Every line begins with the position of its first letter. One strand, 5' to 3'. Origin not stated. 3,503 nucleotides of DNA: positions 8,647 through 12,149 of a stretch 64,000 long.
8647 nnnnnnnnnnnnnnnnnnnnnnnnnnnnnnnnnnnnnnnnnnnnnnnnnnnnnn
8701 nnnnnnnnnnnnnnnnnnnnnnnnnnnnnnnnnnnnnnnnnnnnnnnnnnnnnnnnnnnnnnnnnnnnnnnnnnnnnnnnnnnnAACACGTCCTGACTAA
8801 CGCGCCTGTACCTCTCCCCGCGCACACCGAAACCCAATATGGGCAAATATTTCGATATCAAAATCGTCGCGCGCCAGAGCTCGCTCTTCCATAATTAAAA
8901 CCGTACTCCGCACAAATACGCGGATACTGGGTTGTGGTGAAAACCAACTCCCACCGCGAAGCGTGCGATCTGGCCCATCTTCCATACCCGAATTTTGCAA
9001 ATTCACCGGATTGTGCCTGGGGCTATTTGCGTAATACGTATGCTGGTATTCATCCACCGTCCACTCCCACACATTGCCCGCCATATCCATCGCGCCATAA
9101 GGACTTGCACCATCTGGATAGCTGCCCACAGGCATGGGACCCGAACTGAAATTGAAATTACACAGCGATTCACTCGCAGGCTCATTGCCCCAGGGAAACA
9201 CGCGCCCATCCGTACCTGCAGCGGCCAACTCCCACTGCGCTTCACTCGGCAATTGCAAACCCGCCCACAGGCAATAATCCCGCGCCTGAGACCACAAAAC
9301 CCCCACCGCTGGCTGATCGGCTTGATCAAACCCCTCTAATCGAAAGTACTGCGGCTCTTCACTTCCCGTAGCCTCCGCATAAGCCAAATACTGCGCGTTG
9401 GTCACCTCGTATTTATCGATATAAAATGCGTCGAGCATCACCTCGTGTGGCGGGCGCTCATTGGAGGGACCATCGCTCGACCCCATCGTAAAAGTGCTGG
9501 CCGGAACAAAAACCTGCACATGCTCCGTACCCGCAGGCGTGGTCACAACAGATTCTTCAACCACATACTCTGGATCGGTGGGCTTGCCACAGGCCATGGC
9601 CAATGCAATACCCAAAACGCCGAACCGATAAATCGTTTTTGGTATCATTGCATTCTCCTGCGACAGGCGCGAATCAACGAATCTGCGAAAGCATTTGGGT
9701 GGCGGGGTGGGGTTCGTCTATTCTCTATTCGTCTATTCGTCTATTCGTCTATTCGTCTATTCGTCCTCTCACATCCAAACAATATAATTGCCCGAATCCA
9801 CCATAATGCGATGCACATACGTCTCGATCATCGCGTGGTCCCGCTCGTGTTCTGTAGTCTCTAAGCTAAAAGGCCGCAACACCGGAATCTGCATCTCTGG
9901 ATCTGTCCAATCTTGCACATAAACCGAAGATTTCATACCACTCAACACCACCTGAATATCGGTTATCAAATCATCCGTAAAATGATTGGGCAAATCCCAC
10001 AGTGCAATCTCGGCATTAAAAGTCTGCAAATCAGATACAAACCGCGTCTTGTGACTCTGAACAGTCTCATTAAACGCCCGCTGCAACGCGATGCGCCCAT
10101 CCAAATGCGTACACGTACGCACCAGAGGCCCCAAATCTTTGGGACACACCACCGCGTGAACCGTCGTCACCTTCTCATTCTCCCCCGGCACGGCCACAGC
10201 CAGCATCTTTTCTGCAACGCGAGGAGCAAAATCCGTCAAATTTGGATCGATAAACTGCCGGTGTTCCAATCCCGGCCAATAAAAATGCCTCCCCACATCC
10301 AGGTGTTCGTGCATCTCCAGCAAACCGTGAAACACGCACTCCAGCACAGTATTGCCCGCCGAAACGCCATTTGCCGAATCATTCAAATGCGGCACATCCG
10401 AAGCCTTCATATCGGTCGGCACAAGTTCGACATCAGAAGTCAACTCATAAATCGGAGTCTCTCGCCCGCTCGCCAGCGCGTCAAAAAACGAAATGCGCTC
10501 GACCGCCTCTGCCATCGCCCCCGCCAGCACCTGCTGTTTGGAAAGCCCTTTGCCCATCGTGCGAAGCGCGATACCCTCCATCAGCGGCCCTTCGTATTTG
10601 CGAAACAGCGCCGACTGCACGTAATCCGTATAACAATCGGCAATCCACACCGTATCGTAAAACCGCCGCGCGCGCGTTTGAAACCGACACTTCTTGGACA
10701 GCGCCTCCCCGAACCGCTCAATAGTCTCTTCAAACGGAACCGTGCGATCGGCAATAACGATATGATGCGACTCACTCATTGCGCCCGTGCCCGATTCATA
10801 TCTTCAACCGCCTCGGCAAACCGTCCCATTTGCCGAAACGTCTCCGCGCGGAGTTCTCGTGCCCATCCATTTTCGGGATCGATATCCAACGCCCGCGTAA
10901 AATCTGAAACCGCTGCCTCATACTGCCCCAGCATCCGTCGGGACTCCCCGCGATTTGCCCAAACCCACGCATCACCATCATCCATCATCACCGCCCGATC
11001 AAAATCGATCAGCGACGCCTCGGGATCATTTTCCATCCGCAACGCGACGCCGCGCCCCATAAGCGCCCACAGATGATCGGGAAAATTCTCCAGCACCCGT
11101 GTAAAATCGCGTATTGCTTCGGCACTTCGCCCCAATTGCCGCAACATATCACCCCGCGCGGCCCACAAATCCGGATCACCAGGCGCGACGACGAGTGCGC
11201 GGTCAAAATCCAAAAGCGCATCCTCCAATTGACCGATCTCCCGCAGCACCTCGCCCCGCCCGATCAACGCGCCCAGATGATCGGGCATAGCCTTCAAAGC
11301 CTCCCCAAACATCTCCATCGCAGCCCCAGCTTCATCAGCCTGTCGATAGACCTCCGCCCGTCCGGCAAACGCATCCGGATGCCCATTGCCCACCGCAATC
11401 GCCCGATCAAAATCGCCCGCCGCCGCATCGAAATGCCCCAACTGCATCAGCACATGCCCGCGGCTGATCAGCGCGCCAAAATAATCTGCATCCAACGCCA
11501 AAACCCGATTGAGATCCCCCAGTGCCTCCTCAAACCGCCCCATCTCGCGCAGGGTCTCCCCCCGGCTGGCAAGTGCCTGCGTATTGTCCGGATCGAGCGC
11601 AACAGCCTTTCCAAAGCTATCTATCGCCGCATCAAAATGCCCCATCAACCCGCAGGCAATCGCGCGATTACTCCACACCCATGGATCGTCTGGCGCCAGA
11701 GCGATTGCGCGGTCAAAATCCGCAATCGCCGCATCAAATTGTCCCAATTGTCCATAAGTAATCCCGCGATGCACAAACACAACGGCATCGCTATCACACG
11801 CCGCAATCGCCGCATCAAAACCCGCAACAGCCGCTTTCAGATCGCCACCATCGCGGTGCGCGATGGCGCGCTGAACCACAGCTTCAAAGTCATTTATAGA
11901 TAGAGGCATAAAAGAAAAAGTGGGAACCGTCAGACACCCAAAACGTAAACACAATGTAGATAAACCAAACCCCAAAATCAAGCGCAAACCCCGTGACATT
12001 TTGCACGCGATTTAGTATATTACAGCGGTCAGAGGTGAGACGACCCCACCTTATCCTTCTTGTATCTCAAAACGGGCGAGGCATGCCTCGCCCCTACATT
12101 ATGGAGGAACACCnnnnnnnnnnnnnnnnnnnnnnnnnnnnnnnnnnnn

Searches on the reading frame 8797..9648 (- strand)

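Call 61: search_protein_families(library=pfam, proteins=[window:8797-9648:-], max_evalue=0.0001)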
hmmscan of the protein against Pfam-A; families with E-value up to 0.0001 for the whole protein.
window:8797-9648:- (283 aa): 1 family
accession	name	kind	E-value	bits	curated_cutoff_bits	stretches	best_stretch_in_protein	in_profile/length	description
PF03781.23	FGE-sulfatase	-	2.3e-48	165.5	23.3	1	45-277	5-255/255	Sulfatase-modifying factor enzyme 1-like domain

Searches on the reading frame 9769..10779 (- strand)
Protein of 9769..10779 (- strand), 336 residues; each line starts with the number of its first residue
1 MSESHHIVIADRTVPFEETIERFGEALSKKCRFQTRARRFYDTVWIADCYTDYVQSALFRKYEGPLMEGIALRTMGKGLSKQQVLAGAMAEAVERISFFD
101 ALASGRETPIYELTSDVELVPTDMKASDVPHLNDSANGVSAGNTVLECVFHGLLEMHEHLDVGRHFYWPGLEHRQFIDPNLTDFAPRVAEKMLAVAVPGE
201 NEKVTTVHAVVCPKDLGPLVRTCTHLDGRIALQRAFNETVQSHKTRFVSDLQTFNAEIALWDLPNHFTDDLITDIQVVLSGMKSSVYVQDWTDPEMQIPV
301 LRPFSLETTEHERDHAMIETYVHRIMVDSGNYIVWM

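Call 61: search_protein_families(library=pfam, proteins=[window:9769-10779:-], max_evalue=0.0001)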
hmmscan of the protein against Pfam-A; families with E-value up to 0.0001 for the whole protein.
window:9769-10779:- (336 aa): 1 family
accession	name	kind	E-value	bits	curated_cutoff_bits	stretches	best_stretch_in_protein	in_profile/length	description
PF02624.21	YcaO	-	4.3e-15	56.3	25.7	1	119-254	92-244/325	YcaO cyclodehydratase, ATP-ad Mg2+-binding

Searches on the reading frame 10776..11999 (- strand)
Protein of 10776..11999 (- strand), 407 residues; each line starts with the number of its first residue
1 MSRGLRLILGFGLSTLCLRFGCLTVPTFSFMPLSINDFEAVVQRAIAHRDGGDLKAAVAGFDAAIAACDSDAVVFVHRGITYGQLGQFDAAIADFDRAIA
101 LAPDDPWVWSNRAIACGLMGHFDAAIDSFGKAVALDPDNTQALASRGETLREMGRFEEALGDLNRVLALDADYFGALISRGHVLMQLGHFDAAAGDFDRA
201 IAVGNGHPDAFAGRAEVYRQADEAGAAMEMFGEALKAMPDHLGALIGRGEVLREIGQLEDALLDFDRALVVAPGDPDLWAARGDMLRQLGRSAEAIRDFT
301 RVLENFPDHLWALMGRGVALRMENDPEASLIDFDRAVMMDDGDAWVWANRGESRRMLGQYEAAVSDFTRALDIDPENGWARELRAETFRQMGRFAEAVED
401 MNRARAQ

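Call 61: search_protein_families(library=pfam, proteins=[window:10776-11999:-], max_evalue=0.0001)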
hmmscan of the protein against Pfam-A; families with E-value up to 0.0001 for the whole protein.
window:10776-11999:- (407 aa): 24 families
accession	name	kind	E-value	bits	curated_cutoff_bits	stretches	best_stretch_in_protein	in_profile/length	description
PF00515.34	TPR_1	-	1.2e-61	202.6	27.8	3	74-105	3-34/34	Tetratricopeptide repeat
PF07719.23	TPR_2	-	1e-59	194.2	27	3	345-377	2-34/34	Tetratricopeptide repeat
PF13414.12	TPR_11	-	1.4e-39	133.9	26.8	2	84-118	6-40/42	TPR repeat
PF13431.12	TPR_17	-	2.4e-39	130.7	24.4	0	130-160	3-33/34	Tetratricopeptide repeat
PF13181.12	TPR_8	-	6.7e-36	119.8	25.7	0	76-105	5-34/34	Tetratricopeptide repeat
PF13432.12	TPR_16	-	5.7e-35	119.8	32.7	2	282-342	3-63/65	Tetratricopeptide repeat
PF13428.12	TPR_14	-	5.8e-35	116.6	23.5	2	276-316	1-41/44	Tetratricopeptide repeat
PF13424.12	TPR_12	-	5e-31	107.1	30.1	2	73-136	4-75/77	Tetratricopeptide repeat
PF13371.12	TPR_9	-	5.8e-31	106.8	35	3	85-144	8-67/73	Tetratricopeptide repeat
PF14559.12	TPR_19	-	2.3e-30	105.1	25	4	357-399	4-46/68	Tetratricopeptide repeat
PF13174.12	TPR_6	-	7.8e-16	58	26.3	0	283-309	7-33/33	Tetratricopeptide repeat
PF13176.12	TPR_7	-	7.4e-12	44.8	27.9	0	144-170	3-29/36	Tetratricopeptide repeat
PF13429.12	TPR_15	-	8.4e-12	45.5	26.2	0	248-299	152-202/280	Tetratricopeptide repeat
PF13374.12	TPR_10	-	1.9e-09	37.7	27.5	0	79-101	9-31/42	Tetratricopeptide repeat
PF03704.23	BTAD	-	2.9e-09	37.9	22.1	0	169-303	1-123/146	Bacterial transcriptional activator domain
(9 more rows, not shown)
